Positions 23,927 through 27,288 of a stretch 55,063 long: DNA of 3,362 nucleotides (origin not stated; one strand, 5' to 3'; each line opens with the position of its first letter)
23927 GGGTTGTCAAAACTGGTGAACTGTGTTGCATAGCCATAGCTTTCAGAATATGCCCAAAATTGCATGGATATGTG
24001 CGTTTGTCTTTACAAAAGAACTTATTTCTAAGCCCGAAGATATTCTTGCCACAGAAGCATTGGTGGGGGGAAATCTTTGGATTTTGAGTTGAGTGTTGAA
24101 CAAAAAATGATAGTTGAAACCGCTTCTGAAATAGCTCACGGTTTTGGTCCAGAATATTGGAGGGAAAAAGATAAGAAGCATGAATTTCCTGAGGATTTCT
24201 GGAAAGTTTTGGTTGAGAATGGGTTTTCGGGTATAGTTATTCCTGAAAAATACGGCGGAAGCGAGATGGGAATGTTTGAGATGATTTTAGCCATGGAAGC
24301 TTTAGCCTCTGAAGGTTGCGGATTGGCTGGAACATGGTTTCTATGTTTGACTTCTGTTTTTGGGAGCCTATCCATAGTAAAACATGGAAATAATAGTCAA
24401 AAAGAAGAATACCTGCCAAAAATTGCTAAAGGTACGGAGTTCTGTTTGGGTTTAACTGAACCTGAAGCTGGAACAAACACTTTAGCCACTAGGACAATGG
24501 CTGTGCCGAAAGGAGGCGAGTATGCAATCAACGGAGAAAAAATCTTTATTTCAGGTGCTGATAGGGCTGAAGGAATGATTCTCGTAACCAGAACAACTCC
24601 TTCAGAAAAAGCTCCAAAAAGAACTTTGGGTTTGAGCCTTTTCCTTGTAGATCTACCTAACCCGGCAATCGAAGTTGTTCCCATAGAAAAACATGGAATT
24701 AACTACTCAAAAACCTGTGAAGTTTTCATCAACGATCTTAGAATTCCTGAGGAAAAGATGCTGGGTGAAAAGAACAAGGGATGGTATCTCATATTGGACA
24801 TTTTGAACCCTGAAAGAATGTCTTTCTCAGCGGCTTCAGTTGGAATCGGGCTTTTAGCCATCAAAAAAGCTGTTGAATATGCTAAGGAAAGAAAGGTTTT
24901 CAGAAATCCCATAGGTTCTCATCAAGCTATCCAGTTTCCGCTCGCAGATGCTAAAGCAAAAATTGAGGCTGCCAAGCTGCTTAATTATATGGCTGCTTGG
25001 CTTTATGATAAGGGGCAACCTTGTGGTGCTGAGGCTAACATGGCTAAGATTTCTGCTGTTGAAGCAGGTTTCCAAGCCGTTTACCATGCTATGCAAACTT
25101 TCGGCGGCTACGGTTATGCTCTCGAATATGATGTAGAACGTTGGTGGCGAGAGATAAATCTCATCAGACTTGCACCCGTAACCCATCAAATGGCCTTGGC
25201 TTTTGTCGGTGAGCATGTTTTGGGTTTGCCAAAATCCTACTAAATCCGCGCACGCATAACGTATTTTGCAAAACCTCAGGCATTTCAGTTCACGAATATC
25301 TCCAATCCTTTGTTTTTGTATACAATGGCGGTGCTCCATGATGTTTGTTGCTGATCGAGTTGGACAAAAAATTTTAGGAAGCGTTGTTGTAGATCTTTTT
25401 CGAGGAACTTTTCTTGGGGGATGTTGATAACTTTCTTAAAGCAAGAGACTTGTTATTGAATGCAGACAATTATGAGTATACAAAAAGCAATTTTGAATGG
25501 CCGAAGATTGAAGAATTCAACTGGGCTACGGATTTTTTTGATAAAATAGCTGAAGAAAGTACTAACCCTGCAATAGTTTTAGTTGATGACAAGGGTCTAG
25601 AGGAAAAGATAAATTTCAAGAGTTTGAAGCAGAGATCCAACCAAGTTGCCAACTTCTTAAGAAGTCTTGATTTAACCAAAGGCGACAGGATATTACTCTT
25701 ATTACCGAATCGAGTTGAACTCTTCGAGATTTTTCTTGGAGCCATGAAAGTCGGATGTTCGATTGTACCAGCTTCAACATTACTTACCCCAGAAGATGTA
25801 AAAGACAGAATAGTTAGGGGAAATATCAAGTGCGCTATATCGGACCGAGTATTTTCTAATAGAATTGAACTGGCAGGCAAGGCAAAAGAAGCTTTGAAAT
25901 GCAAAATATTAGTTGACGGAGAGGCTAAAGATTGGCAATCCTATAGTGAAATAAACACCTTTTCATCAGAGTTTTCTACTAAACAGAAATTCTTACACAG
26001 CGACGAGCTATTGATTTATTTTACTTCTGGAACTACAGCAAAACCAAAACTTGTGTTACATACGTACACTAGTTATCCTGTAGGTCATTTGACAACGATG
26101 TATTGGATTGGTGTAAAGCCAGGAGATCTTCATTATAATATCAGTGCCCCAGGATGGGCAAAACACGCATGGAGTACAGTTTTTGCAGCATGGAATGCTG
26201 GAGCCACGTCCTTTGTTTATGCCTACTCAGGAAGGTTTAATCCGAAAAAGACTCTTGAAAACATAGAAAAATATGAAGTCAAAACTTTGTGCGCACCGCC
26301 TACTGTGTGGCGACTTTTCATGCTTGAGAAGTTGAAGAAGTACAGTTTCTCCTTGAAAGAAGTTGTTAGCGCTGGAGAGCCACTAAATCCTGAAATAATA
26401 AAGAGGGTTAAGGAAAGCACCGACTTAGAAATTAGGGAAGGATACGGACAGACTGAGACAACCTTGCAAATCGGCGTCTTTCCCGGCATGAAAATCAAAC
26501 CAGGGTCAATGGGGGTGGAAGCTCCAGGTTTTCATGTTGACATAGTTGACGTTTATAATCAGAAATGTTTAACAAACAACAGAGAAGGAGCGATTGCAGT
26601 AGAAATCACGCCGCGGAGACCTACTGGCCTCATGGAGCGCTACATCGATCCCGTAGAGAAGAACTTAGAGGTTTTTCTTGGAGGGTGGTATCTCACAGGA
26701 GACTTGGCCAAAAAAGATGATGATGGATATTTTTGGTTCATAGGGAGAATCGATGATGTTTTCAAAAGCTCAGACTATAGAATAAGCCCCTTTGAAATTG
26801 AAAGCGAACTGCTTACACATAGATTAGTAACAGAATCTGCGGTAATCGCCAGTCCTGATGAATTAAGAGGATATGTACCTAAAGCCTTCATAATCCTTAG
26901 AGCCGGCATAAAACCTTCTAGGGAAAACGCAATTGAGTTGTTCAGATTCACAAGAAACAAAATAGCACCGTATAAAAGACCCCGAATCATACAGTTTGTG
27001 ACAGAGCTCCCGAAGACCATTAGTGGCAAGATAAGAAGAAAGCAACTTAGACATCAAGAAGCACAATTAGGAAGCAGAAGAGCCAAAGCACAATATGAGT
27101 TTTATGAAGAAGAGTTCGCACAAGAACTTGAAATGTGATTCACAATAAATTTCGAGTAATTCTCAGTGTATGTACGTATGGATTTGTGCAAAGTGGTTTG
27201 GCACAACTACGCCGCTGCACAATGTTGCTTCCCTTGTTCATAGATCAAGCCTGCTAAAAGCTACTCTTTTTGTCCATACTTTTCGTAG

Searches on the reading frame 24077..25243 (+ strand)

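Call 90: search_protein_families(library=pfam, proteins=[window:24077-25243:+], max_evalue=0.00001)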
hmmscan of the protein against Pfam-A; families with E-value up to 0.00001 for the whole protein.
window:24077-25243:+ (388 aa): 4 families
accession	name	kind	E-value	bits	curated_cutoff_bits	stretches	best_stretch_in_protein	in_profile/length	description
PF00441.29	Acyl-CoA_dh_1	-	3.1e-38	131.7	22.4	1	233-381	1-149/150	Acyl-CoA dehydrogenase, C-terminal domain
PF02771.21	Acyl-CoA_dh_N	-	4.4e-25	88.7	22.9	1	8-119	3-112/113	Acyl-CoA dehydrogenase, N-terminal domain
PF08028.16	Acyl-CoA_dh_2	-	1.4e-18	67.9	22.7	1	249-363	2-126/134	Acyl-CoA dehydrogenase, C-terminal domain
PF02770.24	Acyl-CoA_dh_M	-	6.1e-18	65.2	33.3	1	123-220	1-96/97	Acyl-CoA dehydrogenase, middle domain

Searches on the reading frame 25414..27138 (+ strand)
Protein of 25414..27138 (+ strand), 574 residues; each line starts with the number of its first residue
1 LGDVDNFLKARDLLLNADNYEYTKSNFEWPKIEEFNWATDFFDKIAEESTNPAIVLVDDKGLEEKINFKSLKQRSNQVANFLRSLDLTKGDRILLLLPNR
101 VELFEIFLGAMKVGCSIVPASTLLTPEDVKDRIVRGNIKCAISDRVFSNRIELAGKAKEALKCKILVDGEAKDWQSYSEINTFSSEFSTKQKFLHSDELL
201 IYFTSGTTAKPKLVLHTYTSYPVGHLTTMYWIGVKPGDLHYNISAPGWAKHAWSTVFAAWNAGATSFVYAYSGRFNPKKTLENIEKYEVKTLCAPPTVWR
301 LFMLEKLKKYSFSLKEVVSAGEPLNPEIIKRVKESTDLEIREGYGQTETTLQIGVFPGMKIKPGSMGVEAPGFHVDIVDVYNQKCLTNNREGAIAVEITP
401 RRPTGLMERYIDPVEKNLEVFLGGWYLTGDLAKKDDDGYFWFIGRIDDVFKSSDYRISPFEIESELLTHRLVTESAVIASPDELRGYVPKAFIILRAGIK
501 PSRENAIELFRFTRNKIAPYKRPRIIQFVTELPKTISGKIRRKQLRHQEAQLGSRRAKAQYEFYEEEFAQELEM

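Call 90: search_protein_families(library=pfam, proteins=[window:25414-27138:+], max_evalue=0.00001)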
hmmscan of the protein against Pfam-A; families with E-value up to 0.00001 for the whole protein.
window:25414-27138:+ (574 aa): 2 families
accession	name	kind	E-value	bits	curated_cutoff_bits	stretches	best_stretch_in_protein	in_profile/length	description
PF00501.34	AMP-binding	-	7.5e-57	193.3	29.9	1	52-396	10-374/384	AMP-binding enzyme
PF13193.12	AMP-binding_C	-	5e-18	66.2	24.5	1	461-539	1-76/76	AMP-binding enzyme C-terminal domain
